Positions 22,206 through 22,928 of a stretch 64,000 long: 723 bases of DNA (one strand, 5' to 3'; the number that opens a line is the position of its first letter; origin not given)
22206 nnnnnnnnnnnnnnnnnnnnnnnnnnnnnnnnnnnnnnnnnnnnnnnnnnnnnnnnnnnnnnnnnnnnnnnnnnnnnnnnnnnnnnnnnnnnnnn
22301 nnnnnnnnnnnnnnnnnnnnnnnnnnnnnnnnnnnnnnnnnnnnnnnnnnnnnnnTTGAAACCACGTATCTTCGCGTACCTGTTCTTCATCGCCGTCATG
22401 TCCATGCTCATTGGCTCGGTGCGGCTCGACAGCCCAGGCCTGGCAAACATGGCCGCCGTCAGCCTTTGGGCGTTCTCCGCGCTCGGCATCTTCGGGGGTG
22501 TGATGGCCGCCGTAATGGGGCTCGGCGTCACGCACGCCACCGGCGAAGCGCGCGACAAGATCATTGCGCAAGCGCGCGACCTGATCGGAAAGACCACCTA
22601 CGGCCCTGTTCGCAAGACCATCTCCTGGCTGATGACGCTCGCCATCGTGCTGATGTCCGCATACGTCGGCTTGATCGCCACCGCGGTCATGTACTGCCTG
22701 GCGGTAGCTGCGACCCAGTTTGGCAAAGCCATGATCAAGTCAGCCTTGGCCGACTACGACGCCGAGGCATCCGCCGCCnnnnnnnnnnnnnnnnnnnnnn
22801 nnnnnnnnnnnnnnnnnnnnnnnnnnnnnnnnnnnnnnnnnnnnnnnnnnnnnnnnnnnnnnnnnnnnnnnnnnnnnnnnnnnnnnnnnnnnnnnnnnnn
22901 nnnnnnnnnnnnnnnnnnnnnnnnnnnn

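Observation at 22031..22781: Phage-encoded acyl carrier protein followed by a 4-TM membrane protein in a promoter/terminator-bracketed unit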

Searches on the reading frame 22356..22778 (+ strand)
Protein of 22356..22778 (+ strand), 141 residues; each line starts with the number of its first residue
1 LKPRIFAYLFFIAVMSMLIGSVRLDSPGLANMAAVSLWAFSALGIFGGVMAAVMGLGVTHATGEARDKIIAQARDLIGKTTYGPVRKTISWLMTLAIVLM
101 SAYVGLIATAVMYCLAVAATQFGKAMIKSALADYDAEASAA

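Call 5: search_protein_families(library=pfam, proteins=[window:22356-22778:+], max_evalue=1)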
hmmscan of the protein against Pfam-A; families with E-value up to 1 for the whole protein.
window:22356-22778:+ (141 aa): 2 families
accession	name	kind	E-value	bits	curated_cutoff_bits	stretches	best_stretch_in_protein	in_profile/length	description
PF10777.14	YlaC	-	0.43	10.8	27.5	1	63-116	18-74/154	Inner membrane protein YlaC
PF09964.14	DUF2198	-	0.72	10.4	25.7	0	87-128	23-64/72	Uncharacterized protein conserved in bacteria (DUF2198)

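Call 6: search_protein_families(library=phrogs, proteins=[window:22356-22778:+], max_evalue=0.1)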
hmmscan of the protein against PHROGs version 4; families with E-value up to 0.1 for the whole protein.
window:22356-22778:+ (141 aa): 1 family
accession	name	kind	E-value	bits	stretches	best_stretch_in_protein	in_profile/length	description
phrog_162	-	lysis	0.00014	23.2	1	1-128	1-130/141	endolysin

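Call 17: search_dna_similar(query=window:22356-22778:+, collection=phages, mode=protein, max_rows=40, max_evalue=0.01)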
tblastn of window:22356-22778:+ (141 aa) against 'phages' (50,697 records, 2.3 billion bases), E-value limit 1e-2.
No match.

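Call 18: find_homologous_proteins(query=window:22356-22778:+)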
Query window:22356-22778:+ (141 aa): 2 proteins with E <= 0.001 among 74 candidates.
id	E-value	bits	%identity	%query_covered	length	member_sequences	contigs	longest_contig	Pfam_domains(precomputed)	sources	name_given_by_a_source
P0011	1.2e-70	253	100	90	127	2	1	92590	PF28015.1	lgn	-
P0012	1.8e-43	166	59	99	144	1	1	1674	-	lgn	-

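Call 19: find_encoding_contigs(protein=P0012, flank=5000)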
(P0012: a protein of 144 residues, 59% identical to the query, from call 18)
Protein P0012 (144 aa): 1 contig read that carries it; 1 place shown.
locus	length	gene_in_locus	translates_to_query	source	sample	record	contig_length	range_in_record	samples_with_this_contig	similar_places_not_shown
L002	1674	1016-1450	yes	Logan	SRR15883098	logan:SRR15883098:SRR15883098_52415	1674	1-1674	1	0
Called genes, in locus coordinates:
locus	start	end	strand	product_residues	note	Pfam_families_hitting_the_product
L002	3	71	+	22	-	?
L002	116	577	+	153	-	-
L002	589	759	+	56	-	-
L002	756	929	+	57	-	-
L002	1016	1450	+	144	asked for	-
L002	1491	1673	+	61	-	?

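Call 28: find_related_loci(query=window:22356-22778:+, collection=viral_contigs, flank=6000)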
Query window:22356-22778:+ (141 aa) in viral_contigs; peptide patterns used: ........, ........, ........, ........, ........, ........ (x = any residue, [..] = any of these).
14 stretches matched a pattern, but none encodes a relative of the query by tblastn (E <= 1e-3).

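Call 39: search_protein_families(library=ncbifam, proteins=[window:22356-22778:+], max_evalue=0.01)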
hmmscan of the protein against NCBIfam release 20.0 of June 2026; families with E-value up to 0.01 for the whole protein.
window:22356-22778:+ (141 aa): 1 family
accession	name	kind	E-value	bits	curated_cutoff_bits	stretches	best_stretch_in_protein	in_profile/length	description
NF038378.1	DNZ54_00345_fm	subfamily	3.8e-05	23.9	40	1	1-128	1-120/124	DNZ54_00345 family protein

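Call 48: search_protein_representatives(alignment_id=A1)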
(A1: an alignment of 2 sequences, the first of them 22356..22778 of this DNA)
Query: 2 sequences, 144 profile positions. Proteins with E-value up to 0.001 (for the whole library): 30; up to 1e-10: 3; up to 1e-30: 1. The best 30 are listed.
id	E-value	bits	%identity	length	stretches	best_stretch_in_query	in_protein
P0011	3.8e-67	241.2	-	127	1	15-139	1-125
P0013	3.2e-20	89.0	-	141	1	1-139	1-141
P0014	2.3e-12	63.5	-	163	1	4-141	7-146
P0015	1.5e-10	57.6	-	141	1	1-135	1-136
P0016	5.0e-10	55.9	-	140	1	1-139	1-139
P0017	2.0e-09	54.0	-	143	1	1-139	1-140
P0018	3.4e-09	53.2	-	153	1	6-140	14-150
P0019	4.1e-09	53.0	-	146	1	1-130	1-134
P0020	6.0e-09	52.4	-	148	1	1-139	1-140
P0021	9.1e-09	51.9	-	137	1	8-136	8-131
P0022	1.0e-08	51.7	-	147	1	11-133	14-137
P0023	7.4e-08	48.9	-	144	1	7-140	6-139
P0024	3.0e-07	46.9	-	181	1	1-137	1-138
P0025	9.0e-07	45.4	-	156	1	4-135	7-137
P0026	9.1e-07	45.4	-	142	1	6-137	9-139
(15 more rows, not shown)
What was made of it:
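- Tried and rejected: The exhaustive representative search was needed to find the 30-member LysA-like family (call 48).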

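Call 51: search_protein_families(library=phrogs, alignment_id=A2, max_evalue=0.001)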
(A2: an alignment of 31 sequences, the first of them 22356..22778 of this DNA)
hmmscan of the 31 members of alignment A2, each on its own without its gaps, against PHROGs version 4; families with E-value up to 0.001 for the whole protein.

A. member 1, window:22356-22778:+ (141 aa): 1 family
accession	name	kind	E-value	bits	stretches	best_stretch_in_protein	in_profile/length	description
phrog_162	-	lysis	0.00014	23.2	1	1-128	1-130/141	endolysin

B. families by the number of members that match (of 31 scanned): 2 families
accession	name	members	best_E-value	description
phrog_162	-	26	5.9e-15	endolysin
phrog_18437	-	1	0.00088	-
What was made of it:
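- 22356..22781 (+): P2 LysA-family membrane protein, 141 aa, TTG start, four TM helices. 26 of 31 members hit phrog_162, best 5.9e-15 (call 51).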

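Call 61: find_related_loci(query=A3, collection=genome_contigs, flank=6000)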
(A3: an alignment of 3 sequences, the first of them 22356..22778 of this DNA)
Query A3 (141 aa) in genome_contigs; peptide patterns used: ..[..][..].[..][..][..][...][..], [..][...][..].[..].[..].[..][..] (x = any residue, [..] = any of these).
148 stretches matched a pattern, but none encodes a relative of the query by tblastn (E <= 1e-3).

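Call 62: find_related_loci(query=A3, collection=viral_contigs, flank=6000)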
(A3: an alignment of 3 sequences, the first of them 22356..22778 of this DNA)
Query A3 (141 aa) in viral_contigs; peptide patterns used: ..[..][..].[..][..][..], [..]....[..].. (x = any residue, [..] = any of these).
180 stretches matched a pattern, but none encodes a relative of the query by tblastn (E <= 1e-3).

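Call 69: find_encoding_contigs(protein=P0013, flank=6000, max_places=3)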
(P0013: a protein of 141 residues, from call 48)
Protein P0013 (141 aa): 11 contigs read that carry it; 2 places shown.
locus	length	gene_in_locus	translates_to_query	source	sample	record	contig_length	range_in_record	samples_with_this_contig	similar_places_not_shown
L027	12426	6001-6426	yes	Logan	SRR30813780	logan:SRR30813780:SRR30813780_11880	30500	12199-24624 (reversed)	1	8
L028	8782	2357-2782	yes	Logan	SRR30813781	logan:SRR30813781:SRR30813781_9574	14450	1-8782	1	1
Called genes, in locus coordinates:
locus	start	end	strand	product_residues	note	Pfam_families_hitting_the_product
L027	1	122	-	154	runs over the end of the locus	-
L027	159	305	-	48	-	-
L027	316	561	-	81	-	-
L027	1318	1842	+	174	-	-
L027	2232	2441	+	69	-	-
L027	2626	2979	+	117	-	-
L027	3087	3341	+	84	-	PF24751:DUF7696 (weak)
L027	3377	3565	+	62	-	-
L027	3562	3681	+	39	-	-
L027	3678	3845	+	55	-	-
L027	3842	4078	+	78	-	-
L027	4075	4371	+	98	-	-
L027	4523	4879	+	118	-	PF10686:YAcAr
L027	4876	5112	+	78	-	-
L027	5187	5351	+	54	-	-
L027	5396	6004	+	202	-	PF11195:Tad2-like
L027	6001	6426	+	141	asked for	-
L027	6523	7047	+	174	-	-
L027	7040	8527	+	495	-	PF01555:N6_N4_Mtase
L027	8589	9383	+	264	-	-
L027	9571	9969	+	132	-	-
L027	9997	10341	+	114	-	-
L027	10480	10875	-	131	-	-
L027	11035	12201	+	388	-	-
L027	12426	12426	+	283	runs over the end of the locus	PF00165:HTH_AraC, PF12833:HTH_18, PF00165:HTH_AraC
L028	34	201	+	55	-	-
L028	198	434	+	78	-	-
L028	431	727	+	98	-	-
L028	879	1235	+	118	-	PF10686:YAcAr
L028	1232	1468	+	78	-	-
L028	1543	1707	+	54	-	-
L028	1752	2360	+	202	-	PF11195:Tad2-like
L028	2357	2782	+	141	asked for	-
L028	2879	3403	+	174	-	-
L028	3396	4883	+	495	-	PF01555:N6_N4_Mtase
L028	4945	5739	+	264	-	-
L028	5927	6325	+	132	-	-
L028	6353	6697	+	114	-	-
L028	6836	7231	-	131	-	-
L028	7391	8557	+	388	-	-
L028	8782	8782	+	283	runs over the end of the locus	PF00165:HTH_AraC, PF12833:HTH_18, PF00165:HTH_AraC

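Call 70: find_encoding_contigs(protein=P0015, flank=6000, max_places=2)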
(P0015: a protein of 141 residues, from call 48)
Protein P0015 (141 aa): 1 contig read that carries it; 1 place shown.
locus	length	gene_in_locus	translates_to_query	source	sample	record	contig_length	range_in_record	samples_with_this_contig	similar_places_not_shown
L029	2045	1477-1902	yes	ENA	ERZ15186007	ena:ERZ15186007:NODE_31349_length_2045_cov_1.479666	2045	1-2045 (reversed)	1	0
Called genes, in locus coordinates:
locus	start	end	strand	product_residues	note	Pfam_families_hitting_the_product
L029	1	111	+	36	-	?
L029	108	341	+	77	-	-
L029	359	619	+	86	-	-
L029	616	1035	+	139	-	-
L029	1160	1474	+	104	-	PF24729:Acb2_Tad1_hairpin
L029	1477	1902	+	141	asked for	-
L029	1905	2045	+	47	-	?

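Call 71: find_encoding_contigs(protein=P0014, flank=6000, max_places=2)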
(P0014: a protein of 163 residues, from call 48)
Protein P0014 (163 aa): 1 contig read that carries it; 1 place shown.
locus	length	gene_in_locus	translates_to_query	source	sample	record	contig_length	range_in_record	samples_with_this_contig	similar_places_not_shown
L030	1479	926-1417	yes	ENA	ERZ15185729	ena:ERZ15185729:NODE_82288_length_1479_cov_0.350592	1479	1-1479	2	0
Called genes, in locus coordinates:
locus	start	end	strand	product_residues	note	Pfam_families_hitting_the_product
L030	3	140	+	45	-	?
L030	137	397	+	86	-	-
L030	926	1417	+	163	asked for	PF28015:LysA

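Call 76: search_protein_families(library=pfam, proteins=[L027:5396-6001:+, L027:4523-4876:+, L027:6523-7044:+, L029:1160-1471:+, L029:616-1032:+, L030:137-394:+], max_evalue=0.01)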
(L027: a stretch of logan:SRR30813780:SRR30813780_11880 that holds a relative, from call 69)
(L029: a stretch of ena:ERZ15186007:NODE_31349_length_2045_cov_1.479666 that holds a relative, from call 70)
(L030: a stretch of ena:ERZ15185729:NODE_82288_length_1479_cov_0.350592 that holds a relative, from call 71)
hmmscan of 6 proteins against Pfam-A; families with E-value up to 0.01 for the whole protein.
L027:5396-6001:+ (202 aa): 1 family
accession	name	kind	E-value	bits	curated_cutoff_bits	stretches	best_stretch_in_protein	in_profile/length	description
PF11195.14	Tad2-like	-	2.6e-25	89.2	25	1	71-160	1-72/73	Thoeris anti-defense 2-like domain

L027:4523-4876:+ (118 aa): 1 family
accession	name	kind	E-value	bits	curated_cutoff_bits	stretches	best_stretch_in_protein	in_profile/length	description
PF10686.14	YAcAr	-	1.1e-20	73.6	28.2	1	1-66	1-66/66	YspA, cpYpsA-related SLOG family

L027:6523-7044:+ (174 aa): 0 families

L029:1160-1471:+ (104 aa): 1 family
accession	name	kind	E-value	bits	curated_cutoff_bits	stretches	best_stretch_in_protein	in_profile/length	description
PF24729.2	Acb2_Tad1_hairpin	-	9.5e-17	61.4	27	1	10-100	1-58/58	Acb2/Tad1, hairpin domain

L029:616-1032:+ (139 aa): 0 families

L030:137-394:+ (86 aa): 0 families
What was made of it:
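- In L029 it is Acb2/Tad1 (PF24729, 9.5e-17) (calls 69, 70, 76). A YAcAr SLOG-domain gene lies in the same stretch of L027 (call 76).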

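Call 88: find_encoding_contigs(protein=P0017, flank=6000, max_places=2)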
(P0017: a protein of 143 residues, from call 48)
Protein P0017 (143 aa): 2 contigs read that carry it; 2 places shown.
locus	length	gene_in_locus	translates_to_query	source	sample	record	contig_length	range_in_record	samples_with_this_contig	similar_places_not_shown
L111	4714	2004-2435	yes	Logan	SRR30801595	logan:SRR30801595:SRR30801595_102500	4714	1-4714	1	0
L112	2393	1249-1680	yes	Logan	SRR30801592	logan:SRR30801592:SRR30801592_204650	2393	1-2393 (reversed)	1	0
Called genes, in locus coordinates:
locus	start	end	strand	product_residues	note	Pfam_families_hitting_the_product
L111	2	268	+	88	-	?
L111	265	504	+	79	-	-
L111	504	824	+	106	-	-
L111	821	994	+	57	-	-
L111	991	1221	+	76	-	-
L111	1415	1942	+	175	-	-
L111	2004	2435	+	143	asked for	-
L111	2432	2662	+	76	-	-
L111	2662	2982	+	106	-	-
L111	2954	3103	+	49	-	-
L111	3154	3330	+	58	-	-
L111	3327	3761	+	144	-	-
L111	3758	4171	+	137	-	-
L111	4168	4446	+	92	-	-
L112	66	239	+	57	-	-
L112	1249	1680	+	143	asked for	-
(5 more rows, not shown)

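Call 90: predict_structure(alignment_id=A2)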
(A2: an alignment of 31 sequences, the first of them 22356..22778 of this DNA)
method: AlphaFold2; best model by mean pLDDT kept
length: 141 residues; sequences in the alignment: 31
mean_pLDDT: 96.1   pTM: 0.85
mean pLDDT of the five models: 96.1, 96.1, 95.7, 95.8, 95.6
residues with pLDDT >= 90: 133; 70-90: 7; 50-70: 1; < 50: 0
segments of 3 or more residues with pLDDT < 50: none
pLDDT, mean of each block of 10 residues (from residue 1): 89 98 98 98 97 97 97 95 91 97 98 98 97 97 93
secondary structure, 60 per line:
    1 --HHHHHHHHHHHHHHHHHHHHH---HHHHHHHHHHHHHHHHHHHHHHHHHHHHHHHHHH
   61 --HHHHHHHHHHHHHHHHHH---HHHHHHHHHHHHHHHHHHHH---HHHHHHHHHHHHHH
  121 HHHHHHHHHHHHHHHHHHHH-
elements in order: H3-23 H27-60 H63-80 H84-103 H107-140
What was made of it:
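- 22356..22781 (+): AF2 pLDDT 96.1 (call 90).
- On P2 LysA family (PF28015; PHROG 162): 141 aa. Helices at 3-23, 27-60, 84-103 and 107-140, plus a short helix at 63-80, pLDDT 96 (call 90).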

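Call 92: fold_search(model_id=the predicted structure, library=viral)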
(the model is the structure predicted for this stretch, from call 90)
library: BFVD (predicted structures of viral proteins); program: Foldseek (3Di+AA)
matches with E <= 10: 228; with E <= 0.001: 1
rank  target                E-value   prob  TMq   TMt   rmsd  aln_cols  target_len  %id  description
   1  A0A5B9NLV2            1.4e-04  1.00  0.80  0.74   2.4       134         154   22  Uncharacterized protein [Erwinia phage vB_EamM_TropicalSun]
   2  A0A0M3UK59            2.2e-03  1.00  0.83  0.79   2.2       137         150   17  Uncharacterized protein [Streptomyces phage SF3]
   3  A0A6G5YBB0            1.4e-02  1.00  0.54  0.61   5.0       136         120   18  (no name in the UniProt tables at hand)
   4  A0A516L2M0            1.9e-02  1.00  0.69  0.73   3.6       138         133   17  (no name in the UniProt tables at hand)
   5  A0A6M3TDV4            1.9e-02  1.00  0.56  0.71   4.1       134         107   19  (no name in the UniProt tables at hand)
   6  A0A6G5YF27            3.0e-02  1.00  0.61  0.73   5.1       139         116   18  (no name in the UniProt tables at hand)
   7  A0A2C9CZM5            4.3e-02  1.00  0.57  0.57   4.9       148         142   10  Uncharacterized protein [Yersinia phage fHe-Yen9-03]
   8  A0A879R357            8.2e-02  1.00  0.55  0.61   4.5       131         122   15  Uncharacterized protein [Synechococcus phage S-SRM01]
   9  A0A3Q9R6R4            1.5e-01  0.98  0.53  0.55   5.1       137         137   15  (no name in the UniProt tables at hand)
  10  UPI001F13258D         1.7e-01  0.99  0.62  0.63   4.8       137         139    9  (no name look-up for this kind of identifier)
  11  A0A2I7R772            2.1e-01  0.98  0.51  0.59   5.2       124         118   18  (no name in the UniProt tables at hand)
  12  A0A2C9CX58            2.2e-01  0.92  0.45  0.49   5.7       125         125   15  Uncharacterized protein [Yersinia phage fHe-Yen9-04]
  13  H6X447                2.5e-01  0.87  0.48  0.48   5.6       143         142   16  Transmembrane protein [Klebsiella phage vB_KleM_RaK2]
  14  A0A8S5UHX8            2.6e-01  0.89  0.41  0.46   6.5       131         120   16  Uncharacterized protein [Myoviridae sp. ctu2j3]
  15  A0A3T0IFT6            2.8e-01  0.95  0.53  0.54   5.1       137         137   12  (no name in the UniProt tables at hand)
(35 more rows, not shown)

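Call 94: fold_search(model_id=the predicted structure, library=pdb)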
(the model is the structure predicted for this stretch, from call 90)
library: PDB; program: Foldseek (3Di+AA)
matches with E <= 10: 189; with E <= 0.001: 0
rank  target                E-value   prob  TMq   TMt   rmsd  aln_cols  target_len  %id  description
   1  5sv0_J                8.7e-01  0.09  0.20  0.15  30.2       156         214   18  Structure of the ExbB/ExbD complex from E. coli at pH 7.0 (released 2016-09-28)
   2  6xr2_E                1.3e+00  0.33  0.33  0.28  17.7       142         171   10  Computationally designed right-handed alpha/alpha homotrimeric toroid with 3 repeats per subunit (released 2021-07-14)
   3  8e0l_C                1.3e+00  0.13  0.27  0.24  18.3       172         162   10  Homotrimeric variant of tcTRP9, BGL06 (released 2023-04-12)
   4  8e0l_A                1.3e+00  0.13  0.27  0.23  17.6       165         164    9  Homotrimeric variant of tcTRP9, BGL06 (released 2023-04-12)
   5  8e12_A                1.5e+00  0.15  0.27  0.24  17.7       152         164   10  Homotrimeric variant of tcTRP9, BGL14 (released 2023-04-12)
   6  8vx7_A                1.5e+00  0.14  0.25  0.22  19.2       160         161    8  Computationally designed tunable C2 symmetric tandem repeat homodimer, bound to cyclic peptide (released 2025-02-05)
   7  6tyi_A                1.6e+00  0.07  0.19  0.14  29.6       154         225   18  ExbB-ExbD complex in MSP1E3D1 nanodisc (released 2019-10-16)
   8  8e12_B                1.7e+00  0.18  0.28  0.25  18.9       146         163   10  Homotrimeric variant of tcTRP9, BGL14 (released 2023-04-12)
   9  5cwm                  1.7e+00  0.12  0.24  0.17  18.2       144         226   11  Crystal structure of de novo designed helical repeat protein DHR64 (released 2015-12-16)
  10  6m6z_A                1.7e+00  0.10  0.25  0.19  10.9       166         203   12  A de novo designed transmembrane nanopore, TMH4C4 (released 2020-06-24)
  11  5zfp_B                1.9e+00  0.06  0.19  0.14  30.8       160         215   18  Structure of the ExbB/ExbD hexameric complex (released 2018-05-09)
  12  8xyv_A                2.1e+00  0.38  0.42  0.55   5.0       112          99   17  De novo designed protein 0705-5 (released 2024-10-02)
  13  8e0n_B                2.1e+00  0.08  0.24  0.21  15.8       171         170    9  Homotrimeric variant of tcTRP9, BGL18 (released 2023-04-12)
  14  6xr2_F                2.1e+00  0.08  0.23  0.21  15.8       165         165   13  Computationally designed right-handed alpha/alpha homotrimeric toroid with 3 repeats per subunit (released 2021-07-14)
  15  8v3b_a                2.3e+00  0.12  0.25  0.10  18.2       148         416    9  Computational Designed Nanocage O43_129_+4 (released 2024-03-13)
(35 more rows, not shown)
